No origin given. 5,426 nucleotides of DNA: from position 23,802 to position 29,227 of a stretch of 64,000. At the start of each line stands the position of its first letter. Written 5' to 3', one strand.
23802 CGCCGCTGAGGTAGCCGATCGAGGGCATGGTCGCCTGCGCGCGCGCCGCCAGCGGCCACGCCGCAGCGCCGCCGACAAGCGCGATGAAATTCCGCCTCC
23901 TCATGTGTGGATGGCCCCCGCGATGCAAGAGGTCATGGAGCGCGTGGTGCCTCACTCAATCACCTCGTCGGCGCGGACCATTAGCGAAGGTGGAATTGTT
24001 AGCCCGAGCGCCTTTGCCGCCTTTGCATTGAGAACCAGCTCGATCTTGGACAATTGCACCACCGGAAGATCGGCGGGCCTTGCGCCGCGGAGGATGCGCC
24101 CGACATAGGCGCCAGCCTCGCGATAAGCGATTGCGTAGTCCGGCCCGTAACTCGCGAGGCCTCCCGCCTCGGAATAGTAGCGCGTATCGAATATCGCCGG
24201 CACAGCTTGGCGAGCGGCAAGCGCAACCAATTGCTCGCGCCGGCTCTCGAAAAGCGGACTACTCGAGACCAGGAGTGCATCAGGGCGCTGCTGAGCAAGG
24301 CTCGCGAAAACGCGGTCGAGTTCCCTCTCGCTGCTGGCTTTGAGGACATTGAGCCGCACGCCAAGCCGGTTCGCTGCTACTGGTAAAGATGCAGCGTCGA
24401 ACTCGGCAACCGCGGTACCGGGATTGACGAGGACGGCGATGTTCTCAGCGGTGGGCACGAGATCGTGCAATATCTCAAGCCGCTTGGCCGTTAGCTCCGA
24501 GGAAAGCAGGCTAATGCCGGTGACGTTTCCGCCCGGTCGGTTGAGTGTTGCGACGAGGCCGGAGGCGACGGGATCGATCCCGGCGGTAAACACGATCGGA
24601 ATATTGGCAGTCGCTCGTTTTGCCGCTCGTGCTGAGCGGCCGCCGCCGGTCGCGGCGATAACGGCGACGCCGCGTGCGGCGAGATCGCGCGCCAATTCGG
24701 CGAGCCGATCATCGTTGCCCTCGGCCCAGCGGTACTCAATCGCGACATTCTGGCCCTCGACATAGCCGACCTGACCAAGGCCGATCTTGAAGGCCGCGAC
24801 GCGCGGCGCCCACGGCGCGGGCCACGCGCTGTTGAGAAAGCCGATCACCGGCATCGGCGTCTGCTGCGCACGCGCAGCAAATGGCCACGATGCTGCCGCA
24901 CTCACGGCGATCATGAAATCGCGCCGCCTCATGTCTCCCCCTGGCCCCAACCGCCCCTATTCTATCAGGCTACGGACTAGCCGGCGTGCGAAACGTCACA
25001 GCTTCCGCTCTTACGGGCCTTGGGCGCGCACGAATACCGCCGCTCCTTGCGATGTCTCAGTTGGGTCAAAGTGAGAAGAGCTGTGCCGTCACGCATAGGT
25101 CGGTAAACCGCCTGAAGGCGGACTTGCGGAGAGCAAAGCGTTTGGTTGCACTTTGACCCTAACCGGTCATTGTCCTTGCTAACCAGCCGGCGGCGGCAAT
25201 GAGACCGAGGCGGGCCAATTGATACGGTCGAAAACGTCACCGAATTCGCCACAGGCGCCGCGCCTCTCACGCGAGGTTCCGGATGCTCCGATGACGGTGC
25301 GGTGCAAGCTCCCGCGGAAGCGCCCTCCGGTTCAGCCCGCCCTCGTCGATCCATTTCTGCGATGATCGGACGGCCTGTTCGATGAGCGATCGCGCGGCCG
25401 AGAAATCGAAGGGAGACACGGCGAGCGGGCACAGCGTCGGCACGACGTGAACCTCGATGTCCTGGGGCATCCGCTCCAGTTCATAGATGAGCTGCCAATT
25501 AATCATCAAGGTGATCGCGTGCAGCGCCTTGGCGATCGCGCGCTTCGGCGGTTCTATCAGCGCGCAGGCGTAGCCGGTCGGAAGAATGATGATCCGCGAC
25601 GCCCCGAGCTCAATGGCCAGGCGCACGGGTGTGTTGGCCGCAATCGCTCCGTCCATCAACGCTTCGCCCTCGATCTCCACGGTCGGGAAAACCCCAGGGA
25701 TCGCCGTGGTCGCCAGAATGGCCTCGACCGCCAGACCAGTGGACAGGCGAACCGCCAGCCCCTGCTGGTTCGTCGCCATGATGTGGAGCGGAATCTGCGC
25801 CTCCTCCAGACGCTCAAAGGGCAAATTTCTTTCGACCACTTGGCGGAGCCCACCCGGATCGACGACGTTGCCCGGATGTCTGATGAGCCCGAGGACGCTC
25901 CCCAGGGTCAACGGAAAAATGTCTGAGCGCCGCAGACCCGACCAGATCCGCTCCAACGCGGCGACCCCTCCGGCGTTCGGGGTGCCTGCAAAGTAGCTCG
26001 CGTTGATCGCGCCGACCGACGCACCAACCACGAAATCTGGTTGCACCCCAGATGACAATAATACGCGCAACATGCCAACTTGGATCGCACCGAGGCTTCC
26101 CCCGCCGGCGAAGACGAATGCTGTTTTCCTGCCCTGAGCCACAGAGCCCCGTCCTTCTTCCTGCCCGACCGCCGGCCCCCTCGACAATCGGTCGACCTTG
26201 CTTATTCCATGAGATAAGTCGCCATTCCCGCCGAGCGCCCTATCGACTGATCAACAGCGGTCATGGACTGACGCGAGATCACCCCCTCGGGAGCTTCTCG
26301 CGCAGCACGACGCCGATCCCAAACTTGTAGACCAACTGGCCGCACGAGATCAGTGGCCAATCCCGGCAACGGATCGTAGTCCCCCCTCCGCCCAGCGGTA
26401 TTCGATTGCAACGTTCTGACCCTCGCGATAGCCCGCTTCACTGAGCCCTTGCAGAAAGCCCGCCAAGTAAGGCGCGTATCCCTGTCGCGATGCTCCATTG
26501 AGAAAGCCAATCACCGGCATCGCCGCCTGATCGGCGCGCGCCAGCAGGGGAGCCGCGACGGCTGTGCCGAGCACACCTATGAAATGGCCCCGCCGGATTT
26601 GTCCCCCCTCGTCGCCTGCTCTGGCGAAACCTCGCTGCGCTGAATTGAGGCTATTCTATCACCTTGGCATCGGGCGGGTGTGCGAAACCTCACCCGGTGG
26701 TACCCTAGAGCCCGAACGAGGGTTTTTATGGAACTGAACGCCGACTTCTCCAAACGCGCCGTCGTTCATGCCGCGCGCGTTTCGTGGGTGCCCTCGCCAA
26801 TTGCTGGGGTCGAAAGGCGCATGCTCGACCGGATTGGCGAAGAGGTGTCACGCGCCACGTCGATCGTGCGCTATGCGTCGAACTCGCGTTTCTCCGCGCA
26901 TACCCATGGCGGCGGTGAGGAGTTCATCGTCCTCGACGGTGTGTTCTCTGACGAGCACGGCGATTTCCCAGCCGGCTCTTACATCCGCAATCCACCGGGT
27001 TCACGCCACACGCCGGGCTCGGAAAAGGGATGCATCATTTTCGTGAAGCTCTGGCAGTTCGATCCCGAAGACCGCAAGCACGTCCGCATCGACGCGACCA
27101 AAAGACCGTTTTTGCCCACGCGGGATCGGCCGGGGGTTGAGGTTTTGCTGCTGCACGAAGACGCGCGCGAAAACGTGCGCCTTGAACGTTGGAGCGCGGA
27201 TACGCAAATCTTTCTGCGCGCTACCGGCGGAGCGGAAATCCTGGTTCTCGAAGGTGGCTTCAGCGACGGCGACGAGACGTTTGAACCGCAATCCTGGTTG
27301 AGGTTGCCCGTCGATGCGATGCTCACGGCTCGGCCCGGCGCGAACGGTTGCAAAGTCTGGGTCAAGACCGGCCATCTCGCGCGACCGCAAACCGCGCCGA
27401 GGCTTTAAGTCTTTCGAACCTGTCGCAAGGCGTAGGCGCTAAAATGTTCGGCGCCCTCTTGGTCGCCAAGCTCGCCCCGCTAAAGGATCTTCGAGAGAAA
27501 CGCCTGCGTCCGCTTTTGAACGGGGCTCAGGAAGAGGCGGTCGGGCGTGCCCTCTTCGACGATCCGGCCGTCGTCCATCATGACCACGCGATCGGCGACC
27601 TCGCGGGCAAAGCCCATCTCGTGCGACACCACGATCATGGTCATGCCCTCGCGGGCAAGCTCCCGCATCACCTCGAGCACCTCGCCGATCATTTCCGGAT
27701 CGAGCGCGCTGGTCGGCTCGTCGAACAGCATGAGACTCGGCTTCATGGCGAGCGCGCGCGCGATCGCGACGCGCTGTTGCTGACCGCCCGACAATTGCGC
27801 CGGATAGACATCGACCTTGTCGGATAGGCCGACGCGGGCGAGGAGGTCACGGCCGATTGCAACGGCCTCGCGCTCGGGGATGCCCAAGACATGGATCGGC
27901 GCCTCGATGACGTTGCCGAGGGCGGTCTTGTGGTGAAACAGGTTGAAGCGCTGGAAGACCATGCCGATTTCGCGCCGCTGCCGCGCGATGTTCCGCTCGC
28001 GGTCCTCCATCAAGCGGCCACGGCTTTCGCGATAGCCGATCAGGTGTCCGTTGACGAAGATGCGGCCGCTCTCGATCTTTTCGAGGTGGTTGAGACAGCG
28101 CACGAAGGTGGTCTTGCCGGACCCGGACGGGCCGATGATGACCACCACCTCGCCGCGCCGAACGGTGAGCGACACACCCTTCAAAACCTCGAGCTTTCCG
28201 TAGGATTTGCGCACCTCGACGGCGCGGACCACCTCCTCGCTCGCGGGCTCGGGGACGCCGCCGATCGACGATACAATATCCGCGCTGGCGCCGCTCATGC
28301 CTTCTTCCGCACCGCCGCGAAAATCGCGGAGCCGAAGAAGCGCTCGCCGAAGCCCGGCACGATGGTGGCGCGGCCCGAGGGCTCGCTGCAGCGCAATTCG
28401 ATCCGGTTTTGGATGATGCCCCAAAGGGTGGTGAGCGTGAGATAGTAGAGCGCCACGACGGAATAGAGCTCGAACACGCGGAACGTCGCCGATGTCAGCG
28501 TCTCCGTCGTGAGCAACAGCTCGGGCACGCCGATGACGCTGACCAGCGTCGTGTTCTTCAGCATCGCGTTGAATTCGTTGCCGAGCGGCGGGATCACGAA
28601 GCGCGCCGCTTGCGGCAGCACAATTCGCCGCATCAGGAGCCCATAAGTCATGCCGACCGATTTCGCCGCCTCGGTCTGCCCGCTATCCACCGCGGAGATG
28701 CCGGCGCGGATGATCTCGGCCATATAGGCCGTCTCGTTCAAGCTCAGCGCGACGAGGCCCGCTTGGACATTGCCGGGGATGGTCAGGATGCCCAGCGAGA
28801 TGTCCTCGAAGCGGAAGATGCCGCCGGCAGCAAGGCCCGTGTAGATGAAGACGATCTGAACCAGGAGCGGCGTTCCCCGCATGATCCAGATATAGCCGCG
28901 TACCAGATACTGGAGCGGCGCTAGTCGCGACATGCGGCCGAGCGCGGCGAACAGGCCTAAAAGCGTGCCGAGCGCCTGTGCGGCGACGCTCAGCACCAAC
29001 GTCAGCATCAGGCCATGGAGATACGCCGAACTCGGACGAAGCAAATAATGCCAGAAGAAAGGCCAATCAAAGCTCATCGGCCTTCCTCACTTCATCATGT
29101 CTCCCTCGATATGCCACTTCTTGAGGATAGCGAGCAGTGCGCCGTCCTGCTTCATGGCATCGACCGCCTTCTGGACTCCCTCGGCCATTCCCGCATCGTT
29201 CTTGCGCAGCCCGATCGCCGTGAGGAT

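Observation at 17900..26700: Mosaic accessory region: five paralogs (two degraded) of a Tat-exported PF04392-type ABC substrate-binding protein with a shared upstream element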

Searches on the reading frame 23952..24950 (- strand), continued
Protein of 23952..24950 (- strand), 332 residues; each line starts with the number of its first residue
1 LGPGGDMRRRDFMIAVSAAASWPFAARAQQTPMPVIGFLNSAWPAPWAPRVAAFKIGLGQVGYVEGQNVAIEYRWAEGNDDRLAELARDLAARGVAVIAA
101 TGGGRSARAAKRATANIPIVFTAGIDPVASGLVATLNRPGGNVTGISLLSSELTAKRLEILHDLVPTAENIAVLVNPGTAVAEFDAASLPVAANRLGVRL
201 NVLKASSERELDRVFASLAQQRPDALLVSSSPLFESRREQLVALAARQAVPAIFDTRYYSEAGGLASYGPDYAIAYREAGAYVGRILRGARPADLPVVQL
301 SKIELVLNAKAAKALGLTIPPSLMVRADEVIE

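Call 60: find_encoding_contigs(protein=P0024, flank=10000, max_places=3)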
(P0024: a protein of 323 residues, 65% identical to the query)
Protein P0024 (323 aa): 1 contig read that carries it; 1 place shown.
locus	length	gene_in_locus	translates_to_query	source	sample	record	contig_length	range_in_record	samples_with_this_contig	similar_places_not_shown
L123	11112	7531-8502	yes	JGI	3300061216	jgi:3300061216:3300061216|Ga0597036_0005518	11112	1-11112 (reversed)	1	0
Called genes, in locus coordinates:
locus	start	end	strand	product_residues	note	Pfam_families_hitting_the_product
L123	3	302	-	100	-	?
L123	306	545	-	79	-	PF06667:PspB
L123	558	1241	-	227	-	PF04012:PspA_IM30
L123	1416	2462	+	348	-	PF00158:Sigma54_activat, PF01078:Mg_chelatase (faint), PF14532:Sigma54_activ_2, PF07728:AAA_5 (weak), PF25601:AAA_lid_14, PF02954:HTH_8 (weak)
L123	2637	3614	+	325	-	PF04392:ABC_sub_bind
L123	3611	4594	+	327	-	PF04392:ABC_sub_bind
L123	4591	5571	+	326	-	PF04392:ABC_sub_bind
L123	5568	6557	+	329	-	PF04392:ABC_sub_bind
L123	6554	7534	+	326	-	PF04392:ABC_sub_bind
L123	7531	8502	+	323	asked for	PF04392:ABC_sub_bind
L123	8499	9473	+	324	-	PF04392:ABC_sub_bind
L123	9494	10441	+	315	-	PF04392:ABC_sub_bind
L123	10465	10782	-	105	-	-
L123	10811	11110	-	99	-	?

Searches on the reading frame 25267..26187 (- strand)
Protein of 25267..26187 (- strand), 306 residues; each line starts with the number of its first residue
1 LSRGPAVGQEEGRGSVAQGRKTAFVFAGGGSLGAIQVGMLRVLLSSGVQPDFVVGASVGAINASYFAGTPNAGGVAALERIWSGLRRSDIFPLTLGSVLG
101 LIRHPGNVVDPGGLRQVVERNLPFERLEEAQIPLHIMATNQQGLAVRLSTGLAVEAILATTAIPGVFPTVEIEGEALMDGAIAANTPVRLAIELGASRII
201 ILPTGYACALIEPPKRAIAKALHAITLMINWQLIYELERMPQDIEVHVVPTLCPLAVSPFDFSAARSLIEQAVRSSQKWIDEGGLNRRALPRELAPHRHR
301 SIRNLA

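Call 6: search_protein_families(library=pfam, proteins=[window:25267-26187:-], max_evalue=0.01)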
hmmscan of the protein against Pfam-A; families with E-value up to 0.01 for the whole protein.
window:25267-26187:- (306 aa): 3 families
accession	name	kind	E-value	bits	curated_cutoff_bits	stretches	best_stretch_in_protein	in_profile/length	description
PF01734.28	Patatin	-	3.7e-30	106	27.7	1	25-192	2-191/191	Patatin-like phospholipase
PF01973.23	MptE-like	-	0.0011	19.2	34.6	0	39-69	59-89/171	6-hydroxymethylpterin diphosphokinase MptE-like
PF00698.26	Acyl_transf_1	-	0.0014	18.6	32.7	1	31-69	65-103/319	Acyl transferase domain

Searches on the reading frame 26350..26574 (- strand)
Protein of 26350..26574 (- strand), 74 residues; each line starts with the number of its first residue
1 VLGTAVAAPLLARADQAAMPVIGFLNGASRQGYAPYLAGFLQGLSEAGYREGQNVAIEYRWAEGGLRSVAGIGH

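Call 6: search_protein_families(library=pfam, proteins=[window:26350-26574:-], max_evalue=0.01)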
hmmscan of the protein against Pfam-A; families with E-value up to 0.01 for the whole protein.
window:26350-26574:- (74 aa): 1 family
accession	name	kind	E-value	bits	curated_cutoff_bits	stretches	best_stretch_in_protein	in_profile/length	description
PF04392.18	ABC_sub_bind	-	0.0091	15.7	25.9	1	36-72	16-52/293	ABC transporter substrate binding protein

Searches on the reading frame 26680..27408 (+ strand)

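Call 6: search_protein_families(library=pfam, proteins=[window:26680-27408:+], max_evalue=0.01)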
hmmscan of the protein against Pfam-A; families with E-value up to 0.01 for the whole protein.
window:26680-27408:+ (242 aa): 1 family
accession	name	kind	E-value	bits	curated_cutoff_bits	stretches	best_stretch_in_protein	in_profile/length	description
PF12973.13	Cupin_7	-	5.5e-44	148.7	27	2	25-127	2-104/105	ChrR Cupin-like domain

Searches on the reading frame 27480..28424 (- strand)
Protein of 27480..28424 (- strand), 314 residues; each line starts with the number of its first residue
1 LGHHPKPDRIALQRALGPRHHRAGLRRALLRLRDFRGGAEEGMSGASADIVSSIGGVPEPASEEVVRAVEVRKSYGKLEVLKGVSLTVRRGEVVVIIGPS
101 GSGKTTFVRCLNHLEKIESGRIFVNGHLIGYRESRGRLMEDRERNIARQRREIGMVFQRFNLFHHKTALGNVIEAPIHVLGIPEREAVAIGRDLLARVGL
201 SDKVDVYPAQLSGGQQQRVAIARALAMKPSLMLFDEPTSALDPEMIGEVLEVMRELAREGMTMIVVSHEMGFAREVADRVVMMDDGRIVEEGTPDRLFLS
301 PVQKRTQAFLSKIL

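Call 42: search_protein_families(library=pfam, proteins=[window:27480-28424:-], max_evalue=0.001)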
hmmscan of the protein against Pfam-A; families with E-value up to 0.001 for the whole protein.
window:27480-28424:- (314 aa): 5 families
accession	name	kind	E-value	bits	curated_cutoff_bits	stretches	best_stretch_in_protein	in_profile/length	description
PF00005.33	ABC_tran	-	1.4e-33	116.8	25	1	81-239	1-137/137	ABC transporter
PF13304.12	AAA_21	-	2.6e-14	54.4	27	1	179-270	220-300/304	AAA domain, putative AbiEii toxin, Type IV TA system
PF02463.25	SMC_N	-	1.1e-09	38.4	40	1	203-281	129-209/220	RecF/RecN/SMC N terminal domain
PF09818.15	ABC_ATPase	-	1.8e-06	27.7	23.2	0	210-288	157-251/283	P-loop domain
PF13191.12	AAA_16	-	2.3e-05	25.4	32.6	1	88-131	19-63/167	AAA ATPase domain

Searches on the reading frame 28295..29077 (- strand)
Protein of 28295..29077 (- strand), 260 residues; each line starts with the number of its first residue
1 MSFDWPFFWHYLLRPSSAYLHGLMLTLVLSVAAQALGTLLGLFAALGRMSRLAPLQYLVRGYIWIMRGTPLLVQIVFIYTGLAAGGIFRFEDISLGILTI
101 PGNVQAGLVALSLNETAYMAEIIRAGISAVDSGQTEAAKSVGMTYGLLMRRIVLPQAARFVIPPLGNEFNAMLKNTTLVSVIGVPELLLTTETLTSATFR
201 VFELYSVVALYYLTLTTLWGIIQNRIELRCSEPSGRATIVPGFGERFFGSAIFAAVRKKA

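Call 42: search_protein_families(library=pfam, proteins=[window:28295-29077:-], max_evalue=0.001)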
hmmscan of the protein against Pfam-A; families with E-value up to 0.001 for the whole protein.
window:28295-29077:- (260 aa): 1 family
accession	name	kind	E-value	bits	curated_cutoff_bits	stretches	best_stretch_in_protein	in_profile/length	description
PF00528.27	BPD_transp_1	-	4.6e-23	82.3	26.4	1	37-229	1-181/184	Binding-protein-dependent transport system inner membrane component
